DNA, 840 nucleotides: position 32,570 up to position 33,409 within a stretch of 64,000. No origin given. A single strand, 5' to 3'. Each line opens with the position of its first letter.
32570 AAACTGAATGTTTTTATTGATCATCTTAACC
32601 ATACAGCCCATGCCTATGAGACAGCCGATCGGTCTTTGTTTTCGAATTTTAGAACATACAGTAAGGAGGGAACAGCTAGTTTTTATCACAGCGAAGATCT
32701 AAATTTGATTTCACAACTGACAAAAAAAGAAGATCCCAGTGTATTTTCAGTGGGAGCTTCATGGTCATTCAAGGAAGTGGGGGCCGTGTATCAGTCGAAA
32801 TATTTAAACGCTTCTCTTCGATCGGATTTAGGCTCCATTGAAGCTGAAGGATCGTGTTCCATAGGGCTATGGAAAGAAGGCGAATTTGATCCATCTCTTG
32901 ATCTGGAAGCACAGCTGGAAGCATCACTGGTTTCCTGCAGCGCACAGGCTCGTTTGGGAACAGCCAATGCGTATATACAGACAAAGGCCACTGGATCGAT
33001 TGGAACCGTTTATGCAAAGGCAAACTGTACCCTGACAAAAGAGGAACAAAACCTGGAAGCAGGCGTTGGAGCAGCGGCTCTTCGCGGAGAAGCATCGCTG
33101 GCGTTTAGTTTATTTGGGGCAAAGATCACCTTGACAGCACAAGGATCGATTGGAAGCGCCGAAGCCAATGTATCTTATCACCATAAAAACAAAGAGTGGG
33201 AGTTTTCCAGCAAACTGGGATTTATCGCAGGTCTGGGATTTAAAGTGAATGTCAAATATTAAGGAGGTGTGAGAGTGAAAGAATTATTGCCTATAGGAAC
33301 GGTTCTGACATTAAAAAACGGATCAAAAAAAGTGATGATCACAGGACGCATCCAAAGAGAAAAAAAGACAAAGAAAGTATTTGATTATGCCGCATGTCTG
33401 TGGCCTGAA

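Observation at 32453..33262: Candidate secreted effector: YxxxD helical head plus a repeated amphipathic beta-rich tail ending in an OMP-like beta-signal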

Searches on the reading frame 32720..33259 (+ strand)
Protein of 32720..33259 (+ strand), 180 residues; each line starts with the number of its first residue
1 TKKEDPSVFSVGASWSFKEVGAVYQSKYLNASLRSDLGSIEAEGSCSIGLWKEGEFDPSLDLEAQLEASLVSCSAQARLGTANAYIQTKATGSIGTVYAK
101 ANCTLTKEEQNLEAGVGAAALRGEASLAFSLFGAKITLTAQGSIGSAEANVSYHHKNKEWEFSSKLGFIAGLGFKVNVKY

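Call 58: predict_structure(alignment_id=A3)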
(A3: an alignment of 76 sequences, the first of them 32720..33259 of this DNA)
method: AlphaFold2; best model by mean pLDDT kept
length: 180 residues; sequences in the alignment: 76
mean_pLDDT: 83.4   pTM: 0.77
mean pLDDT of the five models: 83.4, 81.9, 81.6, 80.4, 80.1
residues with pLDDT >= 90: 86; 70-90: 61; 50-70: 29; < 50: 4
segments of 3 or more residues with pLDDT < 50: 1-3
pLDDT, mean of each block of 10 residues (from residue 1): 54 82 94 95 81 78 79 96 94 92 70 75 95 93 84 70 79 89
secondary structure, 60 per line:
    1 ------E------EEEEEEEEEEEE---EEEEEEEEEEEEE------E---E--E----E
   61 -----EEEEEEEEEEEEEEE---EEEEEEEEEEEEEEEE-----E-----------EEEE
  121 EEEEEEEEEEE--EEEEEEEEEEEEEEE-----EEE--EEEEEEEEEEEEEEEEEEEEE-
elements in order: E14-25 E29-41 E66-80 E84-99 E117-131 E134-148 E154-156 E159-179

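Call 60: fold_search(model_id=the predicted structure, library=pdb)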
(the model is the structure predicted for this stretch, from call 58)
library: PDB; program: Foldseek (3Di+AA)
matches with E <= 10: 413; with E <= 0.001: 0
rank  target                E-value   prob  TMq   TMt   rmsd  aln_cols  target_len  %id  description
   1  4dcb_A                8.8e-02  0.92  0.33  0.23  11.8       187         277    8  Y. pestis Plasminogen Activator Pla in Complex with Human Plasminogen Activation Loop Peptide ALP11 (released 2012-06-06)
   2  2x4m_B                9.7e-02  0.92  0.34  0.23  13.1       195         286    9  Yersinia Pestis Plasminogen Activator Pla (released 2010-07-28)
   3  1p4t                  1.1e-01  0.35  0.22  0.24  17.2       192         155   11  Crystal structure of Neisserial surface protein A (NspA) (released 2003-07-22)
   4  2x56                  1.5e-01  0.72  0.28  0.20  12.3       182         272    8  Yersinia Pestis Plasminogen Activator Pla (Native) (released 2010-07-28)
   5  1qj9                  1.7e-01  0.77  0.27  0.32  13.8       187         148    8  CRYSTAL STRUCTURE OF THE OUTER MEMBRANE PROTEIN OMPX FROM ESCHERICHIA COLI (released 1999-10-06)
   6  2m06_MODEL_1_A        1.9e-01  0.33  0.24  0.28  17.6       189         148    7  NMR structure of OmpX in phopspholipid nanodiscs (released 2012-12-12)
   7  5o77                  2.0e-01  0.23  0.22  0.14  17.3       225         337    8  Klebsiella pneumoniae OmpK35 (released 2018-06-20)
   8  2x55                  2.2e-01  0.57  0.28  0.20  13.0       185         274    9  Yersinia Pestis Plasminogen Activator Pla (Native) (released 2010-07-28)
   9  2erv_B                2.4e-01  0.84  0.33  0.39  13.6       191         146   10  Crystal structure of the outer membrane enzyme PagL (released 2006-04-11)
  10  2erv_A                2.4e-01  0.82  0.33  0.39  14.6       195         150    9  Crystal structure of the outer membrane enzyme PagL (released 2006-04-11)
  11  6in9_A                2.9e-01  0.21  0.24  0.17  19.5       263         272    8  Crystal structure of MucB in complex with MucA(peri) (released 2019-07-24)
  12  5o78_A                2.9e-01  0.21  0.23  0.14  17.1       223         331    8  Crystal structure of Omp35 from Enterobacter aerogenes (released 2018-06-20)
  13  2wjr                  3.1e-01  0.09  0.19  0.17  19.3       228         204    5  NanC porin structure in rhombohedral crystal form. (released 2009-10-13)
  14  3pf1_A                3.1e-01  0.08  0.14  0.07  18.4       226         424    9  E. coli FadL Asp348Ala mutant (released 2011-05-25)
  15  3g7g_H                3.2e-01  0.11  0.17  0.19  18.2       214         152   10  Crystal structure of the protein with unknown function from Clostridium acetobutylicum ATCC 824 (released 2009-03-17)
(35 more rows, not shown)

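Call 80: fold_search(model_id=the predicted structure, library=viral)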
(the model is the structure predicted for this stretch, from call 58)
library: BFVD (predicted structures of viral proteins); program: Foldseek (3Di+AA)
matches with E <= 10: 226; with E <= 0.001: 0
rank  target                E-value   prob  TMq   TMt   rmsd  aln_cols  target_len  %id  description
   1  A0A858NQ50            5.2e-02  0.44  0.23  0.20  21.8       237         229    9  Uncharacterized protein [Xanthomonas phage FoX1]
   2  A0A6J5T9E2            6.7e-02  0.54  0.24  0.20  17.0       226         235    9  Outer membrane protein beta-barrel [uncultured Caudovirales phage]
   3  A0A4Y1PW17            1.4e-01  0.47  0.20  0.23  15.9       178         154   10  (no name in the UniProt tables at hand)
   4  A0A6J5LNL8            1.5e-01  0.57  0.24  0.23  15.1       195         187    6  Outer membrane protein beta-barrel [uncultured Caudovirales phage]
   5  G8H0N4                1.6e-01  0.18  0.18  0.13  15.9       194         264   11  Protein UL112 [macacine betaherpesvirus 8]
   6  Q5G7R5                1.9e-01  0.25  0.20  0.27  18.4       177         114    8  (no name in the UniProt tables at hand)
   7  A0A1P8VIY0            2.3e-01  0.57  0.27  0.23  15.0       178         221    7  Uncharacterized protein [Murid betaherpesvirus 3]
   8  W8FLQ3                2.7e-01  0.54  0.25  0.15  15.2       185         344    6  U79 [Human betaherpesvirus 6A]
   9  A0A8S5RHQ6            2.8e-01  0.15  0.21  0.13  16.8       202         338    8  OmpA-like domain-containing protein [virus sp. ctML55]
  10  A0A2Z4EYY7            3.1e-01  0.47  0.25  0.09  15.4       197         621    6  (no name in the UniProt tables at hand)
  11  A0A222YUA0            3.1e-01  0.30  0.24  0.26  18.6       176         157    9  (no name in the UniProt tables at hand)
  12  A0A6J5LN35            3.6e-01  0.16  0.20  0.20  17.8       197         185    6  Uncharacterized protein [uncultured Caudovirales phage]
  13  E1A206                3.6e-01  0.11  0.21  0.18  19.8       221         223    5  Outer membrane protein [Aeromonas phage phiAS5]
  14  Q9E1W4                3.8e-01  0.11  0.16  0.15  18.3       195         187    8  Uncharacterized protein [Cercopithecine herpesvirus 9 (strain DHV)]
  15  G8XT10                4.3e-01  0.33  0.24  0.12  15.4       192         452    5  Protein UL112 [Saimiriine betaherpesvirus 4]
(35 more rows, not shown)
